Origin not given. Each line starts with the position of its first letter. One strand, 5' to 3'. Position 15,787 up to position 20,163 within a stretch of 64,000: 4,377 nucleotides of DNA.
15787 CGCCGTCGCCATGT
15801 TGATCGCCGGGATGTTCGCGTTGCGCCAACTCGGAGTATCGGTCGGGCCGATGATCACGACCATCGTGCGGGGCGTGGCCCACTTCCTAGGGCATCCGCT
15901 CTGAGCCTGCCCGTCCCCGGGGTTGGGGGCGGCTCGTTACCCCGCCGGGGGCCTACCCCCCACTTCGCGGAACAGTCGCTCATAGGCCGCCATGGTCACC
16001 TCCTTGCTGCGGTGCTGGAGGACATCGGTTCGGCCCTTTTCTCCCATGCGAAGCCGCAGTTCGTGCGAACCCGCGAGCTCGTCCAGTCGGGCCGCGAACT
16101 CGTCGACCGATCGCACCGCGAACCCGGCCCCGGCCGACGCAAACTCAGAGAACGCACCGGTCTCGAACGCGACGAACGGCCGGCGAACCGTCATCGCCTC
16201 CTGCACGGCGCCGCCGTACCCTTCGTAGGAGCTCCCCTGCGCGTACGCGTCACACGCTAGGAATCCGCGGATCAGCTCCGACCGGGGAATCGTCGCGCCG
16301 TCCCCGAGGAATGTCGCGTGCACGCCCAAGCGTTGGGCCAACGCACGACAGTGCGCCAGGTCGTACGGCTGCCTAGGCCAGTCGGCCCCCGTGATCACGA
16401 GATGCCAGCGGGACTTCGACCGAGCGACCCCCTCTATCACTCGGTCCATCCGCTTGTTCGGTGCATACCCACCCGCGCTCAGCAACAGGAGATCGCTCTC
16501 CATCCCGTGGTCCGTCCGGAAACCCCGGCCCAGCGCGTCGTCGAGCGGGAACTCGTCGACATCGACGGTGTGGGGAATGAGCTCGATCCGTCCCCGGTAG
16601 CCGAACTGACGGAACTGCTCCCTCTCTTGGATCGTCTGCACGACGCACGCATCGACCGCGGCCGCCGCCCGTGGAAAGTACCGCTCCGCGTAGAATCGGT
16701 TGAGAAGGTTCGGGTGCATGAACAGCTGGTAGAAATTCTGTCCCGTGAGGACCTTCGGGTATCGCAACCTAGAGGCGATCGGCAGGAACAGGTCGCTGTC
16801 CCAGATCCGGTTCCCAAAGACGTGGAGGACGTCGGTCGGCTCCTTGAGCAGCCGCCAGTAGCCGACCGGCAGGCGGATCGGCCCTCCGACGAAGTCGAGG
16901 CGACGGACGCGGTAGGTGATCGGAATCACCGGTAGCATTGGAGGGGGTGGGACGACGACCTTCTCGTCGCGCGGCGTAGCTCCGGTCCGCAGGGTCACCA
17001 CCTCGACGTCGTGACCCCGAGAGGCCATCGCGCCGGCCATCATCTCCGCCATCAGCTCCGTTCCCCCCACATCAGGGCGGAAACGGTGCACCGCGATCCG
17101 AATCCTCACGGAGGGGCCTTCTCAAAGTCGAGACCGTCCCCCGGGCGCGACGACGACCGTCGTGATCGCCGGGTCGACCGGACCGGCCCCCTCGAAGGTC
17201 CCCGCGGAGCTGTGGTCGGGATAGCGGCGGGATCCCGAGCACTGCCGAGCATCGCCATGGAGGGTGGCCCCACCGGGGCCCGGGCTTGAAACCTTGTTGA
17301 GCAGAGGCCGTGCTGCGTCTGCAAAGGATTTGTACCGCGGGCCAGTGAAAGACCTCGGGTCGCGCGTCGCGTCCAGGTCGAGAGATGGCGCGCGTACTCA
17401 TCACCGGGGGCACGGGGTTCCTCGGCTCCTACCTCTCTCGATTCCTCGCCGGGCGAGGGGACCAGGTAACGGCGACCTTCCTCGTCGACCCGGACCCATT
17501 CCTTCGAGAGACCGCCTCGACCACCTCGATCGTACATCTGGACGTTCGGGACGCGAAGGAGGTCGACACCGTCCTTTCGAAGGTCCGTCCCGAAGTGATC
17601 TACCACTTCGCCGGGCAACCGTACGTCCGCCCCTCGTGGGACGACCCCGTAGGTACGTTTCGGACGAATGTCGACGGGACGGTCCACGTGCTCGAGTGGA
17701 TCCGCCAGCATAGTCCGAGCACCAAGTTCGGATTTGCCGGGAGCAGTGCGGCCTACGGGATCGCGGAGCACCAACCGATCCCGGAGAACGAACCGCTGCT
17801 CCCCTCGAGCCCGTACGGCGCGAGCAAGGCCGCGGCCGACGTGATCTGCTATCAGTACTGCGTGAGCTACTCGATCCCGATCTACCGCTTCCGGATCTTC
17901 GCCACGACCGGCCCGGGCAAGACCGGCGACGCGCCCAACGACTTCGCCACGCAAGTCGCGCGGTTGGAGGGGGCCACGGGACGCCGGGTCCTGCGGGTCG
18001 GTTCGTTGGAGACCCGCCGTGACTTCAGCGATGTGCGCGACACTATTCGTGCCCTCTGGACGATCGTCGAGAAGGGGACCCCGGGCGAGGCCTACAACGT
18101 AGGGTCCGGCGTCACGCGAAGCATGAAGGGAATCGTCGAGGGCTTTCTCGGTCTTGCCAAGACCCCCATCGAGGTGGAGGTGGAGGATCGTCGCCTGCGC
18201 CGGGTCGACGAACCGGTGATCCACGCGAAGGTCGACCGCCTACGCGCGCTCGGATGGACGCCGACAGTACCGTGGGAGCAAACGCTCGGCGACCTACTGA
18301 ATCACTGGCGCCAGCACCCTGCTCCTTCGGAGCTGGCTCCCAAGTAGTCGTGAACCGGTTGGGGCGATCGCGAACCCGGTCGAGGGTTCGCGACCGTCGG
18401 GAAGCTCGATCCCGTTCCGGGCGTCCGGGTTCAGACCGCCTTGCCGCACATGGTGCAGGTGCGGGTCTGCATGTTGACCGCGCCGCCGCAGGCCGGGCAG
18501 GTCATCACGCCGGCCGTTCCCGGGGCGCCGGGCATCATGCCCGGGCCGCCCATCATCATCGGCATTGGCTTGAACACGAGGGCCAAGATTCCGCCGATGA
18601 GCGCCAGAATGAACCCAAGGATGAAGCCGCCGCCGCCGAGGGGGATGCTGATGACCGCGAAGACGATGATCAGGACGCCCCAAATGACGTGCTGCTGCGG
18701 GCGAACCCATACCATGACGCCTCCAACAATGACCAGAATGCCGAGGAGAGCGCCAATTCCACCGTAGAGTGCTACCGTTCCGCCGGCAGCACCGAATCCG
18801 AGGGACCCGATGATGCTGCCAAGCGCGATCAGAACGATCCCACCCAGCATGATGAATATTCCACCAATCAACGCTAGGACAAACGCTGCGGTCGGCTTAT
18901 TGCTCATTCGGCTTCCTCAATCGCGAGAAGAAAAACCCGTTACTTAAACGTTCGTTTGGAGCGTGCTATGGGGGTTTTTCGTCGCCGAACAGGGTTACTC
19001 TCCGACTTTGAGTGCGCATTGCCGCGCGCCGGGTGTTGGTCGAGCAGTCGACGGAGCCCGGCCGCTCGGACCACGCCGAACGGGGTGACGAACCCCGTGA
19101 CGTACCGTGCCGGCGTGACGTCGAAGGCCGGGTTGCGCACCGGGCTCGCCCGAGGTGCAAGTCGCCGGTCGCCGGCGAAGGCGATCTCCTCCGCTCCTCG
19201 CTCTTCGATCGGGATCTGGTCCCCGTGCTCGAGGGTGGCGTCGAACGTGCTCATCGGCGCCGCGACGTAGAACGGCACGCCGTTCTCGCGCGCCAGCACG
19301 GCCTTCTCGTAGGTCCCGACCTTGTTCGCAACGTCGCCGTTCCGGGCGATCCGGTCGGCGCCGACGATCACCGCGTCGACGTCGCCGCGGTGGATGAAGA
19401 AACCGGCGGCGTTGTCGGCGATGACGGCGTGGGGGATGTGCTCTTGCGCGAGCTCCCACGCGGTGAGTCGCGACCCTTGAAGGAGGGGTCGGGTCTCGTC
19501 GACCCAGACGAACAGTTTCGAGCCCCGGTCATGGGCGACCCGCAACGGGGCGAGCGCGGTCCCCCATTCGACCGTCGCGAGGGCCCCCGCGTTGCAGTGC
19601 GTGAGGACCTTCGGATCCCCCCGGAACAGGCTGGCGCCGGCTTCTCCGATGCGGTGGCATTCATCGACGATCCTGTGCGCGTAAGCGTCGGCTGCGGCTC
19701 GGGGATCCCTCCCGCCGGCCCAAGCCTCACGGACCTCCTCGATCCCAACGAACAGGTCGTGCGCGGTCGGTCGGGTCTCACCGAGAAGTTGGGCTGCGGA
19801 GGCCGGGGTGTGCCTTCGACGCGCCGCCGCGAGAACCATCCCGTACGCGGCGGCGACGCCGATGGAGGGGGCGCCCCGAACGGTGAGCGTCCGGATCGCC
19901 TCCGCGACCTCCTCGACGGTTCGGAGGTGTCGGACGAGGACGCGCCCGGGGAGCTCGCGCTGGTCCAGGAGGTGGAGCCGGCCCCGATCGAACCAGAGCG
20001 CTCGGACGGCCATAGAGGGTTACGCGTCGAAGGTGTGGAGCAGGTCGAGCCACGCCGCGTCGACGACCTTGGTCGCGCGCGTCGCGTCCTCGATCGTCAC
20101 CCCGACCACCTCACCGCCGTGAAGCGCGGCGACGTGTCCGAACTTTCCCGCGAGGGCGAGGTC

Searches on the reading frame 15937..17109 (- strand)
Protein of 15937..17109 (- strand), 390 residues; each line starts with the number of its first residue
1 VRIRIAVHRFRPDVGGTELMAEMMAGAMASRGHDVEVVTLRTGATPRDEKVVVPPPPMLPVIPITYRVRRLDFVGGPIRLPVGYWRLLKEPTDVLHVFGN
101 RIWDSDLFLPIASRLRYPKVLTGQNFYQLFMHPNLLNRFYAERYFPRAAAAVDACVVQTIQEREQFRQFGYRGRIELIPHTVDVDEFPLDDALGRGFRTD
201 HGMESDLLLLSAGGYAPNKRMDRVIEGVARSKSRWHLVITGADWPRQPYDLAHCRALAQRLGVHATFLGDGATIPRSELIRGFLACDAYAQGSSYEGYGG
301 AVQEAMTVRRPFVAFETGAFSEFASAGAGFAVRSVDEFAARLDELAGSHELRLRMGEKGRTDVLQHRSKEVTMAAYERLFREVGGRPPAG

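Call 43: search_protein_families(library=pfam, proteins=[window:15937-17109:-], max_evalue=0.00001)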
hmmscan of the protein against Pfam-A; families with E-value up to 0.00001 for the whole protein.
window:15937-17109:- (390 aa): 4 families
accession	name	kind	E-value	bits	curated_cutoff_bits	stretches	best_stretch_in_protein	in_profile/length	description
PF00534.26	Glycos_transf_1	-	1e-16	61.4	26.4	1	204-361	13-171/172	Glycosyl transferases group 1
PF13439.12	Glyco_transf_4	-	1.7e-15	57.9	28.5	1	14-185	1-169/170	Glycosyltransferase Family 4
PF13579.12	Glyco_trans_4_4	-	2e-13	51.4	29.7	1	15-179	1-156/158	Glycosyl transferase 4-like domain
PF13692.12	Glyco_trans_1_4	-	4.2e-12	47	27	1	209-345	4-139/142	Glycosyl transferases group 1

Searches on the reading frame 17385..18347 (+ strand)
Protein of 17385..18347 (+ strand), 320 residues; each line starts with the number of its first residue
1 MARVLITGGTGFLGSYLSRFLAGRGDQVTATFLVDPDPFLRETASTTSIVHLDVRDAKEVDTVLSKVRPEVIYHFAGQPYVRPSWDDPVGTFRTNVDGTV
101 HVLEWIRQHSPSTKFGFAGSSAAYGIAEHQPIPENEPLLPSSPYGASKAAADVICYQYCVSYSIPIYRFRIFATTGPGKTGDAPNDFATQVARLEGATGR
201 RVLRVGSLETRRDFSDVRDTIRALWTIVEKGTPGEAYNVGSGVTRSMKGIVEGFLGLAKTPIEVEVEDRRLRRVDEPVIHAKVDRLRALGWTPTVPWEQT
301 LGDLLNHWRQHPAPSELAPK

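Call 43: search_protein_families(library=pfam, proteins=[window:17385-18347:+], max_evalue=0.00001)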
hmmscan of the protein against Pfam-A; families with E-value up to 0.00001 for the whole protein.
window:17385-18347:+ (320 aa): 6 families
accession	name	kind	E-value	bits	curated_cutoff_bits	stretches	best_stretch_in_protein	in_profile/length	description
PF16363.11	GDP_Man_Dehyd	-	2e-58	198.9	27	1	5-301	1-329/332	GDP-mannose 4,6 dehydratase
PF01370.27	Epimerase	-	2.1e-50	171.8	20.9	1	4-240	1-240/240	NAD dependent epimerase/dehydratase family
PF04321.23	RmlD_sub_bind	-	6.9e-11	42.2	27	1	3-162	2-143/287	RmlD substrate binding domain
PF07993.18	NAD_binding_4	-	3.6e-08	33.3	20.1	0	71-188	91-220/258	Male sterility protein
PF02719.21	Polysacc_synt_2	-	1.7e-06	27.9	20.2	0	4-107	1-116/293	Polysaccharide biosynthesis protein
PF01073.25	3Beta_HSD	-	1.9e-06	27.5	22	1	5-133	1-130/280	3-beta hydroxysteroid dehydrogenase/isomerase family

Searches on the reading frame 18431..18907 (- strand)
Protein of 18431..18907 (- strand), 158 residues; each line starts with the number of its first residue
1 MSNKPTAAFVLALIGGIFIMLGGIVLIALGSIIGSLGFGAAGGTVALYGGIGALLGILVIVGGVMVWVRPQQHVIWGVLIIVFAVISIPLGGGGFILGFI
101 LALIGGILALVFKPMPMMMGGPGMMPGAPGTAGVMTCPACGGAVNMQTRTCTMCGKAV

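Call 43: search_protein_families(library=pfam, proteins=[window:18431-18907:-], max_evalue=0.00001)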
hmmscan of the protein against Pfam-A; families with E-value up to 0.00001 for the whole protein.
window:18431-18907:- (158 aa): 1 family
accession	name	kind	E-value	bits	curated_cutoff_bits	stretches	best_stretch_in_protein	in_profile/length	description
PF19609.4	DUF6114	-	2.5e-09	38.2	27.9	1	13-110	10-103/106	Family of unknown function (DUF6114)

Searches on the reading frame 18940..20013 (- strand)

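Call 43: search_protein_families(library=pfam, proteins=[window:18940-20013:-], max_evalue=0.00001)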
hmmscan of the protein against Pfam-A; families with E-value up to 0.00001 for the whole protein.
window:18940-20013:- (357 aa): 1 family
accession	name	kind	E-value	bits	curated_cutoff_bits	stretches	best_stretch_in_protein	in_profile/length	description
PF01008.23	IF-2B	-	1e-68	232.1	22.4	1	45-315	2-278/280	Initiation factor 2 subunit family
